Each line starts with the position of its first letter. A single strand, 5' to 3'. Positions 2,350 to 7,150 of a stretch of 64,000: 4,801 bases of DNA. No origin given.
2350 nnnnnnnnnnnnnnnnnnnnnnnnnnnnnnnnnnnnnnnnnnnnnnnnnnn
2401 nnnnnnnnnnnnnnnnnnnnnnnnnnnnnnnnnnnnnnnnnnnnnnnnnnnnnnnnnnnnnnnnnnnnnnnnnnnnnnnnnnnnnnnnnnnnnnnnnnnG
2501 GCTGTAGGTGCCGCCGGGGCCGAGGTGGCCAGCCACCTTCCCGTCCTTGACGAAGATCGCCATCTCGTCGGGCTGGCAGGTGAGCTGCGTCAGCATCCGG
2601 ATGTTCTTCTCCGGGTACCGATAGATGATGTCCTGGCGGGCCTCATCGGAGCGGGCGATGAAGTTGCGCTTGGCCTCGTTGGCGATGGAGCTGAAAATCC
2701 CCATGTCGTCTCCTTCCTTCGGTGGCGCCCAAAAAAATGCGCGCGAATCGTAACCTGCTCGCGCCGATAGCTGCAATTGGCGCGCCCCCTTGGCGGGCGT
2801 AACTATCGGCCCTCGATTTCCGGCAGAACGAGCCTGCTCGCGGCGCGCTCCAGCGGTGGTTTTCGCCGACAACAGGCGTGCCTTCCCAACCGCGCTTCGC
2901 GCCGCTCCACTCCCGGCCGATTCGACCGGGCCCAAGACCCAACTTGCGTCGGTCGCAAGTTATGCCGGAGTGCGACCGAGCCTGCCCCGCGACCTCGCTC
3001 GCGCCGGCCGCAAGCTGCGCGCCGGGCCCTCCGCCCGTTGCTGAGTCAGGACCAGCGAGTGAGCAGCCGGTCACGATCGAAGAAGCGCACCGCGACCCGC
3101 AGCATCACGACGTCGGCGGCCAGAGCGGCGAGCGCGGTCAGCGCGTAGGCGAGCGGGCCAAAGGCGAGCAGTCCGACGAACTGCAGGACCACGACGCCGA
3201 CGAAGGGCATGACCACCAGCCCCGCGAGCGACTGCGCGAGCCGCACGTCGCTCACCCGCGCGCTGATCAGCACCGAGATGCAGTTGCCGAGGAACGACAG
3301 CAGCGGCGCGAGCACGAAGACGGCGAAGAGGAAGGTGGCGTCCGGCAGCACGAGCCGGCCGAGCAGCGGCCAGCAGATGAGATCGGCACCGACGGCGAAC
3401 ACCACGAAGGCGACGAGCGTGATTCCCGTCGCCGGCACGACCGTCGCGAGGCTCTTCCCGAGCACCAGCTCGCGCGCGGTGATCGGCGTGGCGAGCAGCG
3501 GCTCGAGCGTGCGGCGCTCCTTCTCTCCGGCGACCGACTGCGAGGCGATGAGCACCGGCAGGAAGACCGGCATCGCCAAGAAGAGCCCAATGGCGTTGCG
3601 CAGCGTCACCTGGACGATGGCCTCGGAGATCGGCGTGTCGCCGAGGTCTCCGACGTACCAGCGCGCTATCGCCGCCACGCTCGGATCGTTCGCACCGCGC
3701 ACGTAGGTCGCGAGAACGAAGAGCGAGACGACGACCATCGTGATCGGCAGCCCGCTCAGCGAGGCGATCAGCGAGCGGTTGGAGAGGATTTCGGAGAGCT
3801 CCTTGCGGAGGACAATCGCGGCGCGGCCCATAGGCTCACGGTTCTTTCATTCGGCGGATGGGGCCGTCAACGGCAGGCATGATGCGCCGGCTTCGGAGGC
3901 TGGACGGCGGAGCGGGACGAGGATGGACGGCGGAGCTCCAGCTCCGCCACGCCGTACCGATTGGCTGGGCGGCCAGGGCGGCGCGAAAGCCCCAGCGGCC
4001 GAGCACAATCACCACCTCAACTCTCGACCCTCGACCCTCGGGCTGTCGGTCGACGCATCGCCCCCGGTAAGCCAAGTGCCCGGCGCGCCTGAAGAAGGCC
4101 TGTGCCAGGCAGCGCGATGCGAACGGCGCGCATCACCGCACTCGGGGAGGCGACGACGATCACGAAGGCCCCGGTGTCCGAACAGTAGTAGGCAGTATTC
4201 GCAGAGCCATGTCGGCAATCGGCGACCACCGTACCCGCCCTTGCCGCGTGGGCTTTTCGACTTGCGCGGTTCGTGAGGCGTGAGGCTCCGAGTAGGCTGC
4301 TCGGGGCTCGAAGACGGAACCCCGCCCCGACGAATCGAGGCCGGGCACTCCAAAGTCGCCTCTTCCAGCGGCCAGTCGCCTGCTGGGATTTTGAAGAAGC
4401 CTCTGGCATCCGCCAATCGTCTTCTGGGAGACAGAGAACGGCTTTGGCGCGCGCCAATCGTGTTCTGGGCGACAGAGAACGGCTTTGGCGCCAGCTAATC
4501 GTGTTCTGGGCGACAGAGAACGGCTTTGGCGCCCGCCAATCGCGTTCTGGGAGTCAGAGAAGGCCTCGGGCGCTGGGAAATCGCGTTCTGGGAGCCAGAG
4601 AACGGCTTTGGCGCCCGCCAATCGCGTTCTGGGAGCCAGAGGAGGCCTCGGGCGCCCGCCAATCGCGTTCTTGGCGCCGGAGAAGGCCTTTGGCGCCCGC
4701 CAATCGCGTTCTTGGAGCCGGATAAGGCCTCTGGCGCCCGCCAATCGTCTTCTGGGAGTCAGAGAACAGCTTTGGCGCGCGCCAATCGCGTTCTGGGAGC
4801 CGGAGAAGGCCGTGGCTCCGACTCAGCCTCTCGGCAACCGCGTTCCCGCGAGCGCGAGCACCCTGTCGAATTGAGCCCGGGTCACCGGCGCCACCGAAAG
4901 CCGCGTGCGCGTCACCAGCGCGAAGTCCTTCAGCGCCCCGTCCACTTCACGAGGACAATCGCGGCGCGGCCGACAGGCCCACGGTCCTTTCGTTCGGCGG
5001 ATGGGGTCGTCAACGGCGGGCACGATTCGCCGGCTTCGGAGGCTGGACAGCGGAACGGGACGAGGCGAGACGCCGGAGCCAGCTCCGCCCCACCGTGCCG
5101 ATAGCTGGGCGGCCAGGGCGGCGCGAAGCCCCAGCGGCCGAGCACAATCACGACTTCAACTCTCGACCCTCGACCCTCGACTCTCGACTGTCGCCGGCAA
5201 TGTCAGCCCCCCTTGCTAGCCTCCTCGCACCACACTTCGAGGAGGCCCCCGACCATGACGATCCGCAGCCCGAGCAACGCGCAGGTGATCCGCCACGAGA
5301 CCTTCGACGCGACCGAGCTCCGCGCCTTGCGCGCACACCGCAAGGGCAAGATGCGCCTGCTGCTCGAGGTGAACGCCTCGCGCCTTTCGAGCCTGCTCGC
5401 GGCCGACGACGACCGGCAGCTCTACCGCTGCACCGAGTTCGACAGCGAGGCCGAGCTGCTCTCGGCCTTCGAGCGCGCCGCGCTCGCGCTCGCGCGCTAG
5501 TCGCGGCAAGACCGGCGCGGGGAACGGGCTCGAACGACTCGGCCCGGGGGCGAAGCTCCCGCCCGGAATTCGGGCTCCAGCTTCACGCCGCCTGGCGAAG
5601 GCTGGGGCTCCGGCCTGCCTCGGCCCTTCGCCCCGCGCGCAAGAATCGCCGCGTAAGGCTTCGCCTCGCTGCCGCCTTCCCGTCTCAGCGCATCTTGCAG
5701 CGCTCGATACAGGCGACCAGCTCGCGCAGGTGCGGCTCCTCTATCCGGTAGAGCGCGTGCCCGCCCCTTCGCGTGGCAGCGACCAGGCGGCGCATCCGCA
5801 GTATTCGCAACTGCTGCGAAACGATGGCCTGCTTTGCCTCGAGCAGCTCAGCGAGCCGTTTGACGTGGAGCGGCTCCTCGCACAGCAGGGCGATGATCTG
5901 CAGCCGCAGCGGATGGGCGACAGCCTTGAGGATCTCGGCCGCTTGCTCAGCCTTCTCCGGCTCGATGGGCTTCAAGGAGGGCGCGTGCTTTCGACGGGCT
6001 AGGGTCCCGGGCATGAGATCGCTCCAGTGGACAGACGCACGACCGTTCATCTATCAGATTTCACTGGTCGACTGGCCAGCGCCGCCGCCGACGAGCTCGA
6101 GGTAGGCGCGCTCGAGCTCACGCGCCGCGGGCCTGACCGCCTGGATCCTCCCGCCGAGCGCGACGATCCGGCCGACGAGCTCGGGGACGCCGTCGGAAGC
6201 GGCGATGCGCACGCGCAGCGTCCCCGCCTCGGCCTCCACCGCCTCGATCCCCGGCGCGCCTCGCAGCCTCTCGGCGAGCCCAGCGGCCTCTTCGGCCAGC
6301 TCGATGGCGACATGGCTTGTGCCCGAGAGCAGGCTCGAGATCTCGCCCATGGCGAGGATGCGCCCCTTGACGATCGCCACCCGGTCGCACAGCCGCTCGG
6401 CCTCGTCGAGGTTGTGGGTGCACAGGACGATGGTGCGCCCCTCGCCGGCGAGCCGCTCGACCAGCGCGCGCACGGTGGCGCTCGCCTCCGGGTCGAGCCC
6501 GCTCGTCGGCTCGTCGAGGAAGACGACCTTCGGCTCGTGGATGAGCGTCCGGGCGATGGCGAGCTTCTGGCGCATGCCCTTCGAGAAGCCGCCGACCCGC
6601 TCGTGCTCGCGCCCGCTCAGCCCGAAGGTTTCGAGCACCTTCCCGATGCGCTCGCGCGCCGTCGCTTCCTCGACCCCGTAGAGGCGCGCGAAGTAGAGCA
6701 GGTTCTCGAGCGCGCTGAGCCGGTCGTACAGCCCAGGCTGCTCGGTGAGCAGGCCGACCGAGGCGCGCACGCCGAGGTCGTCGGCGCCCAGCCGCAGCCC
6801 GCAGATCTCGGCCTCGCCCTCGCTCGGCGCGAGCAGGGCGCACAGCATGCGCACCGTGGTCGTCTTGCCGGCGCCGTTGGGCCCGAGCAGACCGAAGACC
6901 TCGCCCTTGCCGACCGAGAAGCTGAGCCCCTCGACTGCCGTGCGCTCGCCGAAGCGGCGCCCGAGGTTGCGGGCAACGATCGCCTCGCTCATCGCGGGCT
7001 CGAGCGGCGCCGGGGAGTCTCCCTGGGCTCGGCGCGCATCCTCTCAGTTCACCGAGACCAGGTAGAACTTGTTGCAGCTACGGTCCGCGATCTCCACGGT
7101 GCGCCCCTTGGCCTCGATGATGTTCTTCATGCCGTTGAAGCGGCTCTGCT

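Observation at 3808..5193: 243-bp direct repeats, one holding a dead copy of the permease start, bracket a ~900-bp noncoding insert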

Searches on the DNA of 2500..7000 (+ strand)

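Call 6: search_rna_families(source=window, start=2500, end=7000, threshold=evalue, max_evalue=1)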
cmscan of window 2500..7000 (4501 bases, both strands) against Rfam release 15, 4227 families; matches with E-value up to 1: 0.
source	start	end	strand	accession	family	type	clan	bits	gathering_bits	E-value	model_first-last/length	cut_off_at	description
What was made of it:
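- Tried and rejected: Rfam: nothing on 2500-7000, even at E <= 1 (call 6).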

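Call 68: search_dna_similar(query=window:4050-4950:+, collection=plasmids, mode=distant, max_rows=10)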
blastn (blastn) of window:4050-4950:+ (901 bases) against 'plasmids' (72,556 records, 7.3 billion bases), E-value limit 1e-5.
No match.

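Call 69: search_dna_similar(query=window:3808-5254:+, collection=phages, mode=distant, max_rows=10)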
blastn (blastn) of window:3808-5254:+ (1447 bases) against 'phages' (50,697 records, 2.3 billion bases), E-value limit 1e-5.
No match.
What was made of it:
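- Tried and rejected: The insert gave no match in plasmids or phages (calls 68, 69).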

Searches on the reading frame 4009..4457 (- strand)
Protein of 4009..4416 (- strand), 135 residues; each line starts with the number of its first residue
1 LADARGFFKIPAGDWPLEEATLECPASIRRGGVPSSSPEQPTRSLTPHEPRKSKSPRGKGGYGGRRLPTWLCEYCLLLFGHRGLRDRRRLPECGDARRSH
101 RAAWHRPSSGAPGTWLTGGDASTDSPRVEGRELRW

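Call 36: search_protein_families(library=pfam, proteins=[window:4009-4416:-, window:4017-4457:-], max_evalue=1)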
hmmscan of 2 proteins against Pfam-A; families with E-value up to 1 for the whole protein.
window:4009-4416:- (135 aa): 0 families

window:4017-4457:- (146 aa): 0 families

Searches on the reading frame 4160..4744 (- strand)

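Call 36: search_protein_families(library=pfam, proteins=[window:4160-4744:-], max_evalue=1)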
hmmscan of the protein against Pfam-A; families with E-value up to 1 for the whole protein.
window:4160-4744:- (194 aa): 1 family
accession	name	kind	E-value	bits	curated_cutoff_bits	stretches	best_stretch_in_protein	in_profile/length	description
PF12525.13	DUF3726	-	0.11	12.9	22.1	1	45-86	28-69/73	Protein of unknown function (DUF3726)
